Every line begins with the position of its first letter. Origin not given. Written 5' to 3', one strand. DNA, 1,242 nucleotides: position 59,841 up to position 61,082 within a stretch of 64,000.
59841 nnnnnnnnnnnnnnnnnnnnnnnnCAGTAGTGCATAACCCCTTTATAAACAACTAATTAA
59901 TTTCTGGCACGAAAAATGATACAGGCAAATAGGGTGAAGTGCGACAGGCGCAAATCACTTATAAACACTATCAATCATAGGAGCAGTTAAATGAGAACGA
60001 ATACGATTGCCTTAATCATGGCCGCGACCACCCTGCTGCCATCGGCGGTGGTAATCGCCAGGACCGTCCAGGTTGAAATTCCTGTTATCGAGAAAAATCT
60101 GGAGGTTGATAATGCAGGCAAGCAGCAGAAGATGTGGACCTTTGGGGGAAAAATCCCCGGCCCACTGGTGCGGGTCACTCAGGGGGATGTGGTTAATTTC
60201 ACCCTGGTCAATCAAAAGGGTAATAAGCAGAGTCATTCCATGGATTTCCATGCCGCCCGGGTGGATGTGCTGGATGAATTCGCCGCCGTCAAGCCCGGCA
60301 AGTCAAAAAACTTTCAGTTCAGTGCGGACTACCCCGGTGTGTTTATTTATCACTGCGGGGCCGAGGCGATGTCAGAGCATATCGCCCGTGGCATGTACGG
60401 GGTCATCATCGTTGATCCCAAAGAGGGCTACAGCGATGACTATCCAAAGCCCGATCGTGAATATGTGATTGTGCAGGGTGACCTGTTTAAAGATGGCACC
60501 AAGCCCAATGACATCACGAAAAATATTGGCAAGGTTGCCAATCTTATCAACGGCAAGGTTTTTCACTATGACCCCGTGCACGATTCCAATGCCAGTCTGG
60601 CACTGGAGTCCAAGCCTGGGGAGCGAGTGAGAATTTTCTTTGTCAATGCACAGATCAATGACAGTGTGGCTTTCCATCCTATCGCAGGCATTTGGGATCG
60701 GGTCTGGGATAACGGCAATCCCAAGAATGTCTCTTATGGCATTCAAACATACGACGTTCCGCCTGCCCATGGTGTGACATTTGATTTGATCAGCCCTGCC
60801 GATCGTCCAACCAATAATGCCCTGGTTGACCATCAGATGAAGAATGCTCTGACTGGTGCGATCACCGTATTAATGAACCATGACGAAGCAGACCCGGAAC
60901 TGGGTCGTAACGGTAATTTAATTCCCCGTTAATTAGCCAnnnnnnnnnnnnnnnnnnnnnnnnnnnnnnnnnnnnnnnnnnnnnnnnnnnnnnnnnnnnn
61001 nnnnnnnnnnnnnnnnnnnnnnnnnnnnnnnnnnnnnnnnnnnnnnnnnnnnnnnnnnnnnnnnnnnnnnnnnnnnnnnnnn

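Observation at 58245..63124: NO sensor NorR apparently drives an NO-producing enzyme: nitrifier-type nirK/ncg cluster under a new regulator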

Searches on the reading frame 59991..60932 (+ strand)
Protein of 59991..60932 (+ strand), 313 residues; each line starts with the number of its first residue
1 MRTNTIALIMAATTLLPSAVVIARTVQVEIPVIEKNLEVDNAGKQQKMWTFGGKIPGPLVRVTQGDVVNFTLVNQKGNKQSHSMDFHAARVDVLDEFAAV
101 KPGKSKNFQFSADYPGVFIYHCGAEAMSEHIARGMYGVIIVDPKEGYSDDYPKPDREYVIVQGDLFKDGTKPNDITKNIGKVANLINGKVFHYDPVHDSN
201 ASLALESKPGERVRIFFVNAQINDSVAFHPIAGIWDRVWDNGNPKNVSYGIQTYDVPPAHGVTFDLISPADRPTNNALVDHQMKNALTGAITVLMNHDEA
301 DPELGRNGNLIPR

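Call 3: search_protein_families(library=pfam, proteins=[window:59991-60932:+])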
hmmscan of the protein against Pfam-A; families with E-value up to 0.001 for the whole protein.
window:59991-60932:+ (313 aa): 2 families
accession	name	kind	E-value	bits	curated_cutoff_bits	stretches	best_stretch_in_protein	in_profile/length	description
PF07732.21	Cu-oxidase_3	-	1.1e-12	48.5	21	1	41-145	9-118/119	Multicopper oxidase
PF07731.20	Cu-oxidase_2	-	1.6e-09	38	20.4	1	57-144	32-136/137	Multicopper oxidase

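Call 4: search_protein_families(library=ncbifam, proteins=[window:59991-60932:+])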
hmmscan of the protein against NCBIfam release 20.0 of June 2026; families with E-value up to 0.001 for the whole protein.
window:59991-60932:+ (313 aa): 6 families
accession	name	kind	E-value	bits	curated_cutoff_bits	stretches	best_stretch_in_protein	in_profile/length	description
TIGR02376.1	Cu_nitrite_red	equivalog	4.9e-55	187.1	296.3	1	23-304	25-318/326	copper-containing nitrite reductase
TIGR01480.1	copper_res_A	subfamily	3.8e-17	62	478.95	1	24-184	44-198/593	copper resistance system multicopper oxidase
TIGR03389.1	laccase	equivalog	1.8e-11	43.6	558.9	1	41-229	17-213/539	laccase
TIGR03388.1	ascorbase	equivalog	2e-08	33.4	614.8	1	44-172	18-149/542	L-ascorbate oxidase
TIGR04246.1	nitrous_NosZ_Gp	equivalog_domain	1.3e-06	27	625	1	50-143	491-578/578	Sec-dependent nitrous-oxide reductase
NF008205.1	PRK10965.1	equivalog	3.2e-05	23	525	1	41-152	60-174/529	multicopper oxidase CueO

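Call 7: search_solved_structures(query=window:59991-60932:+, max_evalue=0.00001)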
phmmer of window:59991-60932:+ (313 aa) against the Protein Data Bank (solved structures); distinct sequences matched with E-value up to 0.00001: 125 (the best 60 are shown).
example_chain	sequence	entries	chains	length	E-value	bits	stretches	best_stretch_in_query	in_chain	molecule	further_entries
4kns_A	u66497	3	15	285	1.8e-101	342.9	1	24-311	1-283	Multicopper oxidase type 1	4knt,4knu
3wia_A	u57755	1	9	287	1e-49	172.9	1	26-296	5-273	Nitrite reductase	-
3wi9_A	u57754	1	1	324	1e-49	172.9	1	25-296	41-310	Nitrite reductase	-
3wkq_A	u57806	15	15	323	1e-49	172.9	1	25-295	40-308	Nitrite reductase | Copper-containing nitrite reductase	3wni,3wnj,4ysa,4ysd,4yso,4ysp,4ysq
3x1e_A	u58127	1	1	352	1.4e-49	172.5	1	25-295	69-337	Nitrite reductase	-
9kws_A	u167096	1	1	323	5.2e-49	170.6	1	25-295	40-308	Copper-containing nitrite reductase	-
9kvl_A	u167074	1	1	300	2.4e-48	168.4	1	25-295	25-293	Copper-containing nitrite reductase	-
3x1f_A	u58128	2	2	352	2.4e-48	168.4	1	25-295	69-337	Nitrite reductase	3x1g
3wkp_A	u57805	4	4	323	2.7e-48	168.2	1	25-295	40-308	Nitrite reductase | Copper-containing nitrite reductase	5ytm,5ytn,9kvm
9kwt_A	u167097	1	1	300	2.9e-48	168.1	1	25-295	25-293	Copper-containing nitrite reductase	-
3x1n_A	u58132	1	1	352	3.6e-48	167.8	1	25-295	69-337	Nitrite reductase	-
9kwu_A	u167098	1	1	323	1.4e-47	165.9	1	25-295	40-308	Copper-containing nitrite reductase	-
9kwv_A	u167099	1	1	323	8.5e-47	163.3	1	25-295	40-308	Copper-containing nitrite reductase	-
1kbv_A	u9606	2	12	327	5.2e-41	144.3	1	24-303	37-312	Major outer membrane protein PAN 1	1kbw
5tb7_A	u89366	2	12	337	6.5e-41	144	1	24-303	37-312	Nitrite reductase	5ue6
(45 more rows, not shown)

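Call 9: find_encoding_contigs(protein=window:59991-60932:+, flank=10000, max_places=10)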
Protein window:59991-60932:+ (313 aa): no gene with exactly this product is on record in the collection.

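Call 12: find_homologous_proteins(query=window:59991-60932:+, max_evalue=1e-30)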
Query window:59991-60932:+ (313 aa): 1650 proteins with E <= 1e-30 among 3070 candidates; the best 120 are listed.
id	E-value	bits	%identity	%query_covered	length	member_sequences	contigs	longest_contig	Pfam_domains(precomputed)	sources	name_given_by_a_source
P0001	1.1e-210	717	100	100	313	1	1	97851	PF07731.21,PF07732.22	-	-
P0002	2.3e-207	706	98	100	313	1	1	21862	PF07731.21,PF07732.22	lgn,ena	-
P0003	5.0e-206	701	98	100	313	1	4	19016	PF07731.21,PF07732.22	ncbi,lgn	-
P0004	8.2e-202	687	95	100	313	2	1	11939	PF07731.21,PF07732.22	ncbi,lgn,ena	-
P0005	1.2e-199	680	95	100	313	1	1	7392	PF07731.21,PF07732.22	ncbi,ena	-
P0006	2.2e-195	666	92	100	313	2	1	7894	PF07731.21,PF07732.22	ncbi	-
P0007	1.1e-185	634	88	100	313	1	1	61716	PF07731.21,PF07732.22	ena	-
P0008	8.8e-185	631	87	100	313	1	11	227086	PF07731.21,PF07732.22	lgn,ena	-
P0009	3.8e-184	629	90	93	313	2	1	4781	PF07731.21,PF07732.22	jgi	jgi:nitrite reductase (NO-forming)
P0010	5.4e-184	629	87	100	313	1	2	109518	PF07731.21,PF07732.22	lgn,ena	-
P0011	5.9e-174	596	82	100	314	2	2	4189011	PF07731.21,PF07732.22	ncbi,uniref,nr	ncbi:multicopper oxidase domain-containing protein [Paremcibacter congregatus]|uniref:Copper-contain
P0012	6.2e-174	596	85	94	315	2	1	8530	PF07731.21,PF07732.22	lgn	-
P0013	2.0e-173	594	84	96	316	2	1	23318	PF07731.21,PF07732.22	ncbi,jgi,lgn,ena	-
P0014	2.2e-173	594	81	98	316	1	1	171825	PF07731.21,PF07732.22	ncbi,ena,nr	ncbi:MAG: multicopper oxidase domain-containing protein [Pseudomonadales bacterium]|nr:multicopper o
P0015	1.0e-169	582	79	100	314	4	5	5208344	PF07731.21,PF07732.22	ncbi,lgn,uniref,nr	ncbi:multicopper oxidase domain-containing protein [Aliamphritea hakodatensis]|uniref:multicopper ox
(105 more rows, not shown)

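Call 14: find_related_loci(query=A1, collection=genome_contigs, flank=10000)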
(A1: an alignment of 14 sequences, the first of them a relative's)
Query A1 (313 aa) in genome_contigs; peptide patterns used: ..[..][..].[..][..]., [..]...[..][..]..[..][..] (x = any residue, [..] = any of these).
524 stretches matched a pattern; 467 encode a relative of the query (tblastn E <= 1e-3); the best 80 are kept; 80 distinct loci.
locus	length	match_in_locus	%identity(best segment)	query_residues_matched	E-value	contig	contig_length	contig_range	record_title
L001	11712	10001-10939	98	1-313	0e+0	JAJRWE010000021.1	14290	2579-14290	MAG: Gammaproteobacteria bacterium isolate Dive96_bin2.149 k141_300878, whole genome shotgun sequence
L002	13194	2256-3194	98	1-313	0e+0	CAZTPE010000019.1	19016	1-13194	MAG TPA_asm: uncultured Ectothiorhodospiraceae bacterium isolate SRP128015_co1_67 genome assembly, contig: NODE_3960_len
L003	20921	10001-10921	81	7-313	4e-177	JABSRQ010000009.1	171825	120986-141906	MAG: Pseudomonadales bacterium isolate DT_90 DT-Pseudomonadales-1_scaffold_9, whole genome shotgun sequence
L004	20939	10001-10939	79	1-313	1e-171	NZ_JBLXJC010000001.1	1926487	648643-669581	MAG: Emcibacter sp. isolate ET25-03 T25maxbin_out.017RE.5K@1, whole genome shotgun sequence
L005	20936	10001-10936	81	1-313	4e-171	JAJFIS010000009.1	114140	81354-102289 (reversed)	MAG: Alphaproteobacteria bacterium isolate OFTM136 OFTM136_8, whole genome shotgun sequence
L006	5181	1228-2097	82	24-313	1e-170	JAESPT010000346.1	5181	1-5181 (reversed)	MAG: Sneathiella sp. isolate NORP203 MHASMcontig_237388, whole genome shotgun sequence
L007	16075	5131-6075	75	1-313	2e-162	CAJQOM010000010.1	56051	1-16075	MAG: uncultured Gammaproteobacteria bacterium isolate 10_20180529_Bin_109_1 genome assembly, contig: c_000000635737, who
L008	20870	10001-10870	81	24-313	6e-162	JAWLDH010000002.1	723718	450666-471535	MAG: Rhodospirillaceae bacterium isolate 15dZY3.bin.99 NODE_8_length_723718_cov_20.395263, whole genome shotgun sequence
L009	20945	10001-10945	75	1-313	2e-161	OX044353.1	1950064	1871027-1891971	MAG: uncultured Gammaproteobacteria bacterium isolate W_MB302 genome assembly, chromosome: W_MB302_contig-1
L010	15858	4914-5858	74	1-313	7e-161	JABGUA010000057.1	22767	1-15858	MAG: Piscirickettsiaceae bacterium isolate SI034_bin143 k141_709919, whole genome shotgun sequence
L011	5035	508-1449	73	1-313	3e-162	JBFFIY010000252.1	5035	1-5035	MAG: Enterobacterales bacterium isolate Mix_mud17.2022.03.18 k141_1960824_length_5035_cov_8.0000, whole genome shotgun s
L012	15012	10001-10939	73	1-313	2e-158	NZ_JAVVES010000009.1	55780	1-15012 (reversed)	MAG: Sulfuriflexus sp. isolate TamC13-27 NODE_9_length_55780_cov_6.360591, whole genome shotgun sequence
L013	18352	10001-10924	74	6-313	3e-156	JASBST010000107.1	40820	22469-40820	MAG: Thiogranum sp. isolate BWSM_146 k141_962617, whole genome shotgun sequence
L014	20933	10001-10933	71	1-313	4e-153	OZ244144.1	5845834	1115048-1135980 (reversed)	MAG: Gammaproteobacteria bacterium isolate 5c633af5-84de-4cc7-8157-d45a81a42ed4 genome assembly, chromosome: 1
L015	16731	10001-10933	72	1-313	7e-153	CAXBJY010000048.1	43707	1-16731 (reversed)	MAG TPA_asm: uncultured Gammaproteobacteria bacterium isolate ERR2762122_concoct_79 genome assembly, contig: ERZ3421826.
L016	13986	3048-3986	69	1-313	2e-152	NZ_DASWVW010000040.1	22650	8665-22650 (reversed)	MAG: Steroidobacter sp. isolate SMAG_U3640 k141_210176, whole genome shotgun sequence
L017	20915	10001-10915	70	9-313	3e-152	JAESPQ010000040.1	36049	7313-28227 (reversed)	MAG: Alteromonadaceae bacterium isolate NORP200 16808, whole genome shotgun sequence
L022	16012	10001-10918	71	7-313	9e-149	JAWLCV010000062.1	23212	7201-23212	MAG: Pseudomonadales bacterium isolate 15dZY3.bin.72 NODE_2609_length_23212_cov_91.722148, whole genome shotgun sequence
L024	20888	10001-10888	70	18-313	2e-147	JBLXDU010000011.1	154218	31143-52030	MAG: Rhodospirillales bacterium isolate ES20-16 S20maxbin_out.036RE.5K@11, whole genome shotgun sequence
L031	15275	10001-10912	70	10-313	6e-146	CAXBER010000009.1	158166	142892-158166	MAG TPA_asm: uncultured Pseudohongiella sp. isolate ERR2762121_binner12_Refined_5 genome assembly, contig: ERZ3421540.22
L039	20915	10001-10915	67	9-313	1e-144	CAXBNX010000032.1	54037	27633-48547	MAG TPA_asm: uncultured Haliea sp. isolate ERR2762178_binner123_Refined_45 genome assembly, contig: ERZ3421836.388, whol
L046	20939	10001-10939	66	1-313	5e-144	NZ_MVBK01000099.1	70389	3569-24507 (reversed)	Thioalkalivibrio denitrificans strain ALJD Ga0073317_1099, whole genome shotgun sequence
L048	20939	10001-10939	67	1-313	3e-143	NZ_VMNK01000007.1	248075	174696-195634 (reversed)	Denitromonas halophila strain SFB-3 k141_79, whole genome shotgun sequence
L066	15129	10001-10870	68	24-313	4e-140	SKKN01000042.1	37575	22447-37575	MAG: Gemmatimonadetes bacterium isolate CSSed162cmA_160 CSSed16-2cmA-1185, whole genome shotgun sequence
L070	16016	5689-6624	64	1-313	5e-140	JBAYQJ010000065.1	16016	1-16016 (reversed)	MAG: Spongiibacteraceae bacterium isolate SO_2016_LW2_160 scaffold07104_LW138R_2016, whole genome shotgun sequence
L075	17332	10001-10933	68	6-313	2e-139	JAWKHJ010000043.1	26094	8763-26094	MAG: Bryobacterales bacterium isolate ABC1.86 ABC1.86.fa-43, whole genome shotgun sequence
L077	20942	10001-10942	63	1-313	1e-138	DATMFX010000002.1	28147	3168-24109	MAG TPA_asm: Hyphomicrobiales bacterium isolate SMAG_U13474 k141_69805, whole genome shotgun sequence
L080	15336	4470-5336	67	25-313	6e-138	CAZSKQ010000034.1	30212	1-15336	MAG TPA_asm: uncultured Woeseiaceae bacterium isolate SRP263527_co2_168 genome assembly, contig: NODE_1147_length_30212_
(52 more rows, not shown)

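Call 39: search_solved_structures(query=window:59991-60932:+, max_evalue=1e-60, show_alignments=1)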
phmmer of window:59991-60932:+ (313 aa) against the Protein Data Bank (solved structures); distinct sequences matched with E-value up to 1e-60: 1.
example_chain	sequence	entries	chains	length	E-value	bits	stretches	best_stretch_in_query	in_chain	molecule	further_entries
4kns_A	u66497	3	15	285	1.8e-101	342.9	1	24-311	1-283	Multicopper oxidase type 1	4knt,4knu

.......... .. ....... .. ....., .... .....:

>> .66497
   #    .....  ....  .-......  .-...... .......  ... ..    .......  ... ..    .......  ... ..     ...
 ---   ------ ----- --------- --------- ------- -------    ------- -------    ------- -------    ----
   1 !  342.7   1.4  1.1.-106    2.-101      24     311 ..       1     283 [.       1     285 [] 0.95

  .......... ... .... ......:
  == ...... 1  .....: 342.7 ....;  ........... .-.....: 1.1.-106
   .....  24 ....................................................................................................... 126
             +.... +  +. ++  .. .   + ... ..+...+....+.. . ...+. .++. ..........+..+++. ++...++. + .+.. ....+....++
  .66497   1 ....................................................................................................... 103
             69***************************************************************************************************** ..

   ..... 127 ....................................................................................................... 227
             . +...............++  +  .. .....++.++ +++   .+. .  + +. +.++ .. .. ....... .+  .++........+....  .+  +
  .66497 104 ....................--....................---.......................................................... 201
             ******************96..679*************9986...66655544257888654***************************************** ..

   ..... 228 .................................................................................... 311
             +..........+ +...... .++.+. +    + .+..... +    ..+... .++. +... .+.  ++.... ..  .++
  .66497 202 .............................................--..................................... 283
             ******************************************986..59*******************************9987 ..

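Call 50: search_dna_similar(query=window:59991-60932:+, collection=plasmids, mode=protein, max_evalue=1e-40, max_rows=20)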
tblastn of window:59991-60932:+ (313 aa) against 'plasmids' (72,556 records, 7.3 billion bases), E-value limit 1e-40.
No match.

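Call 51: search_protein_families(library=pfam, max_evalue=0.001, proteins=[L002:5493-6512:+, L070:10058-11257:+, L039:9436-9870:+])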
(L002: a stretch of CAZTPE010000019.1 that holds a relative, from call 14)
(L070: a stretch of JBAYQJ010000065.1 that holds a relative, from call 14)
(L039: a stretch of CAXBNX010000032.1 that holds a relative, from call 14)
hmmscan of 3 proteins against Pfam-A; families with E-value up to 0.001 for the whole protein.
L002:5493-6512:+ (339 aa): 1 family
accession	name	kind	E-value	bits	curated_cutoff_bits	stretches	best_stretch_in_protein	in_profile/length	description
PF13557.12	Phenol_MetA_deg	-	9.2e-06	26.3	22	1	130-246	63-170/242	Putative MetA-pathway of phenol degradation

L070:10058-11257:+ (399 aa): 1 family
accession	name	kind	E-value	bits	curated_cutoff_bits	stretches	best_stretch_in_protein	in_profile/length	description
PF05940.17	NnrS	-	2.9e-101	339.9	28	1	14-393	1-371/371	NnrS protein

L039:9436-9870:+ (144 aa): 1 family
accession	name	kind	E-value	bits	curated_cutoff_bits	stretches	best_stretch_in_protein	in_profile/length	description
PF20721.2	C19orf12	-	0.00088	19.5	30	0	25-86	23-82/163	C19orf12-like protein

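Call 53: search_protein_families(library=ncbifam, max_evalue=1e-120, proteins=[L016:1358-2872:-, L022:8292-9824:-, L031:8258-9793:-, L048:8311-9846:-, L066:8233-9777:-, L077:8093-9634:-, L080:2703-4217:-, L039:7702-9246:+, L017:17356-18903:+, L017:15288-16754:+])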
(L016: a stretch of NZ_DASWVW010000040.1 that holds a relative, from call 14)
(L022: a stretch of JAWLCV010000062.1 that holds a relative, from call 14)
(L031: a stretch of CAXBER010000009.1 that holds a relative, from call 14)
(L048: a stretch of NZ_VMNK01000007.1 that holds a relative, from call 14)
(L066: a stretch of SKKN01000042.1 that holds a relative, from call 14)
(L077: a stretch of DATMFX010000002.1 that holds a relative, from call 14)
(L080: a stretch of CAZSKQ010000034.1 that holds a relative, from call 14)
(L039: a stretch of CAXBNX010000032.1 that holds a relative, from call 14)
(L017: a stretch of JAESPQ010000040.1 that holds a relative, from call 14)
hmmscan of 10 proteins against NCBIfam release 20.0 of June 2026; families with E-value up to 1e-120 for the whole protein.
L016:1358-2872:- (505 aa): 1 family
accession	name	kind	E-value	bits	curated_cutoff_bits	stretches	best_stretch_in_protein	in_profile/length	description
NF003451.0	PRK05022.1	equivalog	1.8e-209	696.7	476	1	3-504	11-511/512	nitric oxide reductase transcriptional regulator NorR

L022:8292-9824:- (511 aa): 1 family
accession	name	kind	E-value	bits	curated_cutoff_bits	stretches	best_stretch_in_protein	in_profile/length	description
NF003451.0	PRK05022.1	equivalog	2e-209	696.6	476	1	6-511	5-510/512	nitric oxide reductase transcriptional regulator NorR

L031:8258-9793:- (512 aa): 1 family
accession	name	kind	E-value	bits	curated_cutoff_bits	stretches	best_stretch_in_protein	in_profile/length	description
NF003451.0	PRK05022.1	equivalog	3e-207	689.4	476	1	7-512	5-511/512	nitric oxide reductase transcriptional regulator NorR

L048:8311-9846:- (512 aa): 1 family
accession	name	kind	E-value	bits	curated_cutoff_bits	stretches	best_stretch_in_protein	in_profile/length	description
NF003451.0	PRK05022.1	equivalog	4e-211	702.2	476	1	10-512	9-510/512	nitric oxide reductase transcriptional regulator NorR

L066:8233-9777:- (515 aa): 1 family
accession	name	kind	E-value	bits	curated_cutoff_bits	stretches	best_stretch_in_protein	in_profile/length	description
NF003451.0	PRK05022.1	equivalog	8.6e-214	711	476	1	5-515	4-510/512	nitric oxide reductase transcriptional regulator NorR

L077:8093-9634:- (514 aa): 1 family
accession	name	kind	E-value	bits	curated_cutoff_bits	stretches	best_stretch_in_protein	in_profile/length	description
NF003451.0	PRK05022.1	equivalog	1.4e-206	687.2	476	1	6-514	5-510/512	nitric oxide reductase transcriptional regulator NorR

L080:2703-4217:- (505 aa): 1 family
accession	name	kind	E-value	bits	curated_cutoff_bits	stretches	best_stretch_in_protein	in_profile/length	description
NF003451.0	PRK05022.1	equivalog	3.3e-212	705.7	476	1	3-505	11-511/512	nitric oxide reductase transcriptional regulator NorR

L039:7702-9246:+ (515 aa): 1 family
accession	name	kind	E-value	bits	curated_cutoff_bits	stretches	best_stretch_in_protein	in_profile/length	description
NF003451.0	PRK05022.1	equivalog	3.6e-201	669.3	476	1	7-515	5-510/512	nitric oxide reductase transcriptional regulator NorR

L017:17356-18903:+ (516 aa): 1 family
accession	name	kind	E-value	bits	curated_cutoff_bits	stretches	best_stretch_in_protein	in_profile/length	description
NF003451.0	PRK05022.1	equivalog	2.9e-211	702.6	476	1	2-516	8-510/512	nitric oxide reductase transcriptional regulator NorR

L017:15288-16754:+ (489 aa): 1 family
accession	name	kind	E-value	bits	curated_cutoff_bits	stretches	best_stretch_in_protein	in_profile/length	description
NF003451.0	PRK05022.1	equivalog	5.1e-186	619.3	476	1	6-489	34-510/512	nitric oxide reductase transcriptional regulator NorR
